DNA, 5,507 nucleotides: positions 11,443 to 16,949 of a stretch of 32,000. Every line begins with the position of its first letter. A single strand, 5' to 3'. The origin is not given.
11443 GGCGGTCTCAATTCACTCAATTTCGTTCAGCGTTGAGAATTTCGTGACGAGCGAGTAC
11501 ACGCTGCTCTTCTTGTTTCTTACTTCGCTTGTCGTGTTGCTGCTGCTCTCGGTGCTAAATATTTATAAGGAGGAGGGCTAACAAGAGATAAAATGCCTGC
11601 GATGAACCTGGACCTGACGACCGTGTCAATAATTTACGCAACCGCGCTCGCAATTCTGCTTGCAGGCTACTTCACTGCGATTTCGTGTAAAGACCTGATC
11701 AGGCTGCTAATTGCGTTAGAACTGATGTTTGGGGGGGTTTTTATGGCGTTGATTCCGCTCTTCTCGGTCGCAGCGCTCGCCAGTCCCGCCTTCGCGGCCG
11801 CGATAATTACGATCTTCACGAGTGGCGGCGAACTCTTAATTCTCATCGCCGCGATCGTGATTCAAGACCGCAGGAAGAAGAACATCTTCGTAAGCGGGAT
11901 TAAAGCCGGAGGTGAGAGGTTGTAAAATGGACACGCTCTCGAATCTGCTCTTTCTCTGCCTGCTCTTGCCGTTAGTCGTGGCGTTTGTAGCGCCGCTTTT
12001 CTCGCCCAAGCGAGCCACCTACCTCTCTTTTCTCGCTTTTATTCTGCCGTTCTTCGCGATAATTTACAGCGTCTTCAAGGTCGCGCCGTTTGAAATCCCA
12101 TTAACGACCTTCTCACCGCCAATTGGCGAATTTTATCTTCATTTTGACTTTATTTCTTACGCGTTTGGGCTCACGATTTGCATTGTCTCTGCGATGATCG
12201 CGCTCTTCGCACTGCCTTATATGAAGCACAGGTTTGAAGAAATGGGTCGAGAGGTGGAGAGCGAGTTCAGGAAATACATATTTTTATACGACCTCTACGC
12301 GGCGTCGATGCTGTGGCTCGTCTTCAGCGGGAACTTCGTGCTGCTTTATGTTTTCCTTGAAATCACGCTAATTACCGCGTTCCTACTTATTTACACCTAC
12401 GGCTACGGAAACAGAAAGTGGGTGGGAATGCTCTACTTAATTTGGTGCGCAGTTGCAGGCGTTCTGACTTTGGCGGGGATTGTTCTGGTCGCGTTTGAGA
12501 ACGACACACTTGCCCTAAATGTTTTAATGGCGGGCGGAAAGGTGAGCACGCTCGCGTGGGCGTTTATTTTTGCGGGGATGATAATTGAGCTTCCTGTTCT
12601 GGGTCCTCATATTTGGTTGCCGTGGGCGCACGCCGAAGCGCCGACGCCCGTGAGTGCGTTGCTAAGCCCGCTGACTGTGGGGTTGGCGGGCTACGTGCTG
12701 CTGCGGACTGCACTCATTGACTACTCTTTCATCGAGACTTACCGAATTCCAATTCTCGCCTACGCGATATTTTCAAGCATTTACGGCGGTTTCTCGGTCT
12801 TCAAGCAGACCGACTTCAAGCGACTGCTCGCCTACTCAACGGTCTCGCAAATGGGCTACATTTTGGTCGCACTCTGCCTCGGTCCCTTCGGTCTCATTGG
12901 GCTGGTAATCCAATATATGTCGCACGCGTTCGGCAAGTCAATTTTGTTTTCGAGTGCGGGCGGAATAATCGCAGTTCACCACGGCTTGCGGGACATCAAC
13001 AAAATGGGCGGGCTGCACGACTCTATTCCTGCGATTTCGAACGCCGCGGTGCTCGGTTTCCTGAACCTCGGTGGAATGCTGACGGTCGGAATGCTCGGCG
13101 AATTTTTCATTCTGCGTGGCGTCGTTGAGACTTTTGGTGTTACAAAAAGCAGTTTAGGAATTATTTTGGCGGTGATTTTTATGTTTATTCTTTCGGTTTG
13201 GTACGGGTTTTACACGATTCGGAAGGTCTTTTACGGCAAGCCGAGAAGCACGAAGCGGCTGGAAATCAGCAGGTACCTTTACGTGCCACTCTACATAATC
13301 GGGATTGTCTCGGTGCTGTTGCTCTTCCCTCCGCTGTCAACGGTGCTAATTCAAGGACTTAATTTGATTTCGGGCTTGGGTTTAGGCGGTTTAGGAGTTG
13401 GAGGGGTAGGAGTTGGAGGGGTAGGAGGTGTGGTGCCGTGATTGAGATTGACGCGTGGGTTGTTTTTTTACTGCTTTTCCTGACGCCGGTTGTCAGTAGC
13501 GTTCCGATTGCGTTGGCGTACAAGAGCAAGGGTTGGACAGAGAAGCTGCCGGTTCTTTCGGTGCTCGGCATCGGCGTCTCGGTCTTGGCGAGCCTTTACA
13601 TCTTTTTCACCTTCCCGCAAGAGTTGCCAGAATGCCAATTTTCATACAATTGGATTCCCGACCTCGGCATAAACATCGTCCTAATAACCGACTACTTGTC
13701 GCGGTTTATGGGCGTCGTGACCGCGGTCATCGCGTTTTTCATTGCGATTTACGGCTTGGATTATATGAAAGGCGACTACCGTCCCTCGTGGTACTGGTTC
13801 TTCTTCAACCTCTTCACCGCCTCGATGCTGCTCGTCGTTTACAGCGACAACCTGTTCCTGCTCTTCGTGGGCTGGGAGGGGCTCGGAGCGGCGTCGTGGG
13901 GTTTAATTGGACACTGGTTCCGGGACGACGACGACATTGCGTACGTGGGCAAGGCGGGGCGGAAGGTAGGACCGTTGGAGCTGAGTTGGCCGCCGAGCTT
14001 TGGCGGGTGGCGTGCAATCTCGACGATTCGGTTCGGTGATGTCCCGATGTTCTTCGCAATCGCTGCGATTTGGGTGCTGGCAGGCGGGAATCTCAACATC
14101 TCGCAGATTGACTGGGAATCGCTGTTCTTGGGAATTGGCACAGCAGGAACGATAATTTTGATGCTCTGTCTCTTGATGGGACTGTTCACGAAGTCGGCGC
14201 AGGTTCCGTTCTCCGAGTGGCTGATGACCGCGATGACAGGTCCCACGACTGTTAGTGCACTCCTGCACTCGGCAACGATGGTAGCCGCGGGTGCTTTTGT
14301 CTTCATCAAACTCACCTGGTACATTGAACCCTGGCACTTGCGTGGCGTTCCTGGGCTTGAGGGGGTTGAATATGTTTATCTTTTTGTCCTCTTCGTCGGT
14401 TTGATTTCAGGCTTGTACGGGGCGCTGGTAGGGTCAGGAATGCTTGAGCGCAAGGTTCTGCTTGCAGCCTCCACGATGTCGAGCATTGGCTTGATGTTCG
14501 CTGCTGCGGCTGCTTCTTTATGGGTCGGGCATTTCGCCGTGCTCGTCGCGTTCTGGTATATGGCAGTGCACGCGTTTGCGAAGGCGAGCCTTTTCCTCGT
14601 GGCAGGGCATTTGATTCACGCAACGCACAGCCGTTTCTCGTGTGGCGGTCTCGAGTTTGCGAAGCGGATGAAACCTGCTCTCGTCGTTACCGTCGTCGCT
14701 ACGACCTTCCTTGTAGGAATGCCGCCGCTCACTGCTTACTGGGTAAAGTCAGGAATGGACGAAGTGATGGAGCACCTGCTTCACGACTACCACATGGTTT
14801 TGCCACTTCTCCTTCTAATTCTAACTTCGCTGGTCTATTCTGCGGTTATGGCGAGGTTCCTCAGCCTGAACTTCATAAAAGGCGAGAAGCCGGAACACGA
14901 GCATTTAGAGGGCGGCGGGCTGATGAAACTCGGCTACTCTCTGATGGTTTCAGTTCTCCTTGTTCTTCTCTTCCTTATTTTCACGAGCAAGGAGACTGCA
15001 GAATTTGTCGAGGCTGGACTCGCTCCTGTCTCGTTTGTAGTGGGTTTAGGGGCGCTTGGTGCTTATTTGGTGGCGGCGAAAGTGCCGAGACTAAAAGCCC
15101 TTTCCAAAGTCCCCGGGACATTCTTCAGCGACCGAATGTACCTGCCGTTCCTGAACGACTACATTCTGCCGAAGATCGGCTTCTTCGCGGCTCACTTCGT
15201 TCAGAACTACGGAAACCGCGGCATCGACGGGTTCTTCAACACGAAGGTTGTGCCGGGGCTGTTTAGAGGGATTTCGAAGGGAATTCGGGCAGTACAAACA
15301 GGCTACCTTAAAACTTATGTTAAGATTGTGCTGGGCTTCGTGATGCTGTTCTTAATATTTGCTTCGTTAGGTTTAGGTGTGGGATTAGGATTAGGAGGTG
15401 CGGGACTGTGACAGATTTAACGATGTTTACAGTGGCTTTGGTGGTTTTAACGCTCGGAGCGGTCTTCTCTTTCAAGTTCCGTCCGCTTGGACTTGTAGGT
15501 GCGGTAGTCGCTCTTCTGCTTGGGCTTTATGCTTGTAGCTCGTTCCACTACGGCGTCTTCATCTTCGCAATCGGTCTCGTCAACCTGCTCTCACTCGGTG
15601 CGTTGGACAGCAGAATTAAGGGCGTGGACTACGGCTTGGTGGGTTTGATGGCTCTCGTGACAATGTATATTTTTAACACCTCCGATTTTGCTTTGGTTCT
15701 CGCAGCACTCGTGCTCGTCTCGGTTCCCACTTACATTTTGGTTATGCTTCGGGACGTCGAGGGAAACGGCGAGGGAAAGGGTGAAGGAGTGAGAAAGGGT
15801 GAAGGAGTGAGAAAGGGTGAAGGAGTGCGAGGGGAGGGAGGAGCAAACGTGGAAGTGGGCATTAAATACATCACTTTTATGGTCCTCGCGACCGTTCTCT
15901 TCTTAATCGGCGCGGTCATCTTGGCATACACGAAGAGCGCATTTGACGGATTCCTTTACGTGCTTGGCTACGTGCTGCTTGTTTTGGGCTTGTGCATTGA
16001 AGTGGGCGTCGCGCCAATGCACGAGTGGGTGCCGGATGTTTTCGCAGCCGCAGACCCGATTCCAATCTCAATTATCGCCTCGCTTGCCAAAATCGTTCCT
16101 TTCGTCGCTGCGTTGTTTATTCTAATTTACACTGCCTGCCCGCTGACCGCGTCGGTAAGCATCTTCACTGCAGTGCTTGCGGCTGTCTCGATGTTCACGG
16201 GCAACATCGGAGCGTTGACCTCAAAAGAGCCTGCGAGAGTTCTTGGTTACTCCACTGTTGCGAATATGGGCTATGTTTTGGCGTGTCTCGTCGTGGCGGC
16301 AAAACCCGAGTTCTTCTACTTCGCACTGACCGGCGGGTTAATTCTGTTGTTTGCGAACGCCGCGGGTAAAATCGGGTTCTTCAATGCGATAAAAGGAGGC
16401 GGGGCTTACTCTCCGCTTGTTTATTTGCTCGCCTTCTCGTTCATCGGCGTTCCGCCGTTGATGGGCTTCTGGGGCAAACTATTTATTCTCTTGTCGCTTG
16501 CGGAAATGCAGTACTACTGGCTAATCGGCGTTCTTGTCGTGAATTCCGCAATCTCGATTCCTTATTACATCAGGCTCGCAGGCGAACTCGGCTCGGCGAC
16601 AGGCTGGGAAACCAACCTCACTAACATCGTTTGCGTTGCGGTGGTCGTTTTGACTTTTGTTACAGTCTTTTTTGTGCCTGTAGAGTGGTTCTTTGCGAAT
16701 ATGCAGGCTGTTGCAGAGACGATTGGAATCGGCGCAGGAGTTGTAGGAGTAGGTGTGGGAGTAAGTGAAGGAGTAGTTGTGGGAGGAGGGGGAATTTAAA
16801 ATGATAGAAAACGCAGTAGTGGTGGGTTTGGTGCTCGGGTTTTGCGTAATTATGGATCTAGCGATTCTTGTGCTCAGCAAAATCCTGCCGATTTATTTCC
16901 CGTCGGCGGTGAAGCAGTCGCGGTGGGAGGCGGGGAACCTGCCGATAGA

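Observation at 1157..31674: Window-wide burst of short perfect tandem duplications inserted in-frame into conserved housekeeping proteins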

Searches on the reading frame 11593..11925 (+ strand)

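Call 40: search_protein_families(library=pfam, proteins=[window:11593-11925:+], max_evalue=0.001)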
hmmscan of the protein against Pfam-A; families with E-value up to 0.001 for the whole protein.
window:11593-11925:+ (110 aa): 1 family
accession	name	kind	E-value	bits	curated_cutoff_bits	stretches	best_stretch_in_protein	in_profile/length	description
PF00420.29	Oxidored_q2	-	1.6e-05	25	26.1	1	14-103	2-90/95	NADH-ubiquinone/plastoquinone oxidoreductase chain 4L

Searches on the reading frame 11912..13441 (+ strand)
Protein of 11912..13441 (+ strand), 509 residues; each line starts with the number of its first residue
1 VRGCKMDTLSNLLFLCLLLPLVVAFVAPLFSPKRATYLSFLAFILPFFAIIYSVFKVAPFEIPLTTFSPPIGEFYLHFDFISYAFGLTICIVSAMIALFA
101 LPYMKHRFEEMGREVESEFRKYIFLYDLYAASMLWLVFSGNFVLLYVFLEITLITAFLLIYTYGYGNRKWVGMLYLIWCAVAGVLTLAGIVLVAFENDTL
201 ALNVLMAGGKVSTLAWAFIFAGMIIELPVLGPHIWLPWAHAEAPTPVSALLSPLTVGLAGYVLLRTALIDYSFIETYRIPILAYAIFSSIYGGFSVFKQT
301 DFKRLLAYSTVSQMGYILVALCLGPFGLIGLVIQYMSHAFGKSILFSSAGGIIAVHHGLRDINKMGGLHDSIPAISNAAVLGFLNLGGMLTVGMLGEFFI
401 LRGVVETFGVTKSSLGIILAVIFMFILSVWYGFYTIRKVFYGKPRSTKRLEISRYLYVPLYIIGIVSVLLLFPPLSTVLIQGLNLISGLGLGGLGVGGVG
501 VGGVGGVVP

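Call 40: search_protein_families(library=pfam, proteins=[window:11912-13441:+], max_evalue=0.001)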
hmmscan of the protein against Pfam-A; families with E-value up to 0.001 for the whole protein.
window:11912-13441:+ (509 aa): 2 families
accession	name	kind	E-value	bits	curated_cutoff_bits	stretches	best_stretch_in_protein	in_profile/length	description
PF00361.26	Proton_antipo_M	-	4.9e-46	157.7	21.5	1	139-421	1-292/294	NADH:quinone oxidoreductase/Mrp antiporter, TM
PF00662.26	Proton_antipo_N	-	0.00027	21.2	24.5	1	74-106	11-43/51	NADH-Ubiquinone oxidoreductase (complex I), chain 5 N-terminus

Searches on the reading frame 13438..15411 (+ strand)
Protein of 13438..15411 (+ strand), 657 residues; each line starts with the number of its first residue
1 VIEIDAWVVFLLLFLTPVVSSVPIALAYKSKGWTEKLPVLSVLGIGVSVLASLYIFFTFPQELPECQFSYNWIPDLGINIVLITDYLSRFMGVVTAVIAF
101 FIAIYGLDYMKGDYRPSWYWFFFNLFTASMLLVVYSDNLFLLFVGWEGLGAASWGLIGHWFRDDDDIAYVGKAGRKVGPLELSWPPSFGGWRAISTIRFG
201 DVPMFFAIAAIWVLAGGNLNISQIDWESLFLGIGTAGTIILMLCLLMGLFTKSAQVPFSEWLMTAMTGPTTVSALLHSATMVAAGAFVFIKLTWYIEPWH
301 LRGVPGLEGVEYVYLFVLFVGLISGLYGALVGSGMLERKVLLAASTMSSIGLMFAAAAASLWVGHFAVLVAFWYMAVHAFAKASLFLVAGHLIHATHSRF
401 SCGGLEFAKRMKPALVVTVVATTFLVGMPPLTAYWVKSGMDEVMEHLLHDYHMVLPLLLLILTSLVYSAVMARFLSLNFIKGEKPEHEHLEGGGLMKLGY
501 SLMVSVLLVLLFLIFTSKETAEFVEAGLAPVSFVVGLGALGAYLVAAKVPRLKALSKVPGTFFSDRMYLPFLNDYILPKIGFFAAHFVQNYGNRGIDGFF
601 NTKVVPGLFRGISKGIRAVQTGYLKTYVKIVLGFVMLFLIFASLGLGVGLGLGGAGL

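Call 40: search_protein_families(library=pfam, proteins=[window:13438-15411:+], max_evalue=0.001)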
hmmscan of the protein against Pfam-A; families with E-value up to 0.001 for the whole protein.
window:13438-15411:+ (657 aa): 2 families
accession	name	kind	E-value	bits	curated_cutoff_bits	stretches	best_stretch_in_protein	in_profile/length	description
PF00361.26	Proton_antipo_M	-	2.6e-30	106.1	21.5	1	196-458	41-286/294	NADH:quinone oxidoreductase/Mrp antiporter, TM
PF00662.26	Proton_antipo_N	-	8.8e-06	26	24.5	1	73-115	2-46/51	NADH-Ubiquinone oxidoreductase (complex I), chain 5 N-terminus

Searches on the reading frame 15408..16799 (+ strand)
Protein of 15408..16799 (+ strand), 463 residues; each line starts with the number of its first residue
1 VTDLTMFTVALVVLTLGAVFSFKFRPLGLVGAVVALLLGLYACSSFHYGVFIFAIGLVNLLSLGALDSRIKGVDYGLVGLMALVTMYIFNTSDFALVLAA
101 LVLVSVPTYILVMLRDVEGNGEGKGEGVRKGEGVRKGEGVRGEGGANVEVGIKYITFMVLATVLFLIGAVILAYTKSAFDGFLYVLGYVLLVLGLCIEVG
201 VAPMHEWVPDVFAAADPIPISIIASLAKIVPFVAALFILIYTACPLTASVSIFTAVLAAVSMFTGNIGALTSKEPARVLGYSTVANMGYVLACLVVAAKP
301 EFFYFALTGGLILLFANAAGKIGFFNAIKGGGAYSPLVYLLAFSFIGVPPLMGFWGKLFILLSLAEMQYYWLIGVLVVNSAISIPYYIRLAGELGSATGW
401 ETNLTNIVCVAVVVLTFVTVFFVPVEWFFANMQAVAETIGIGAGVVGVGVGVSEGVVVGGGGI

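Call 40: search_protein_families(library=pfam, proteins=[window:15408-16799:+], max_evalue=0.001)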
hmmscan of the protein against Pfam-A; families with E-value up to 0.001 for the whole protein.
window:15408-16799:+ (463 aa): 1 family
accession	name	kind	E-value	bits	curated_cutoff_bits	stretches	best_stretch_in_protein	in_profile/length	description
PF00361.26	Proton_antipo_M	-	2.3e-20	73.4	21.5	1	151-383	35-294/294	NADH:quinone oxidoreductase/Mrp antiporter, TM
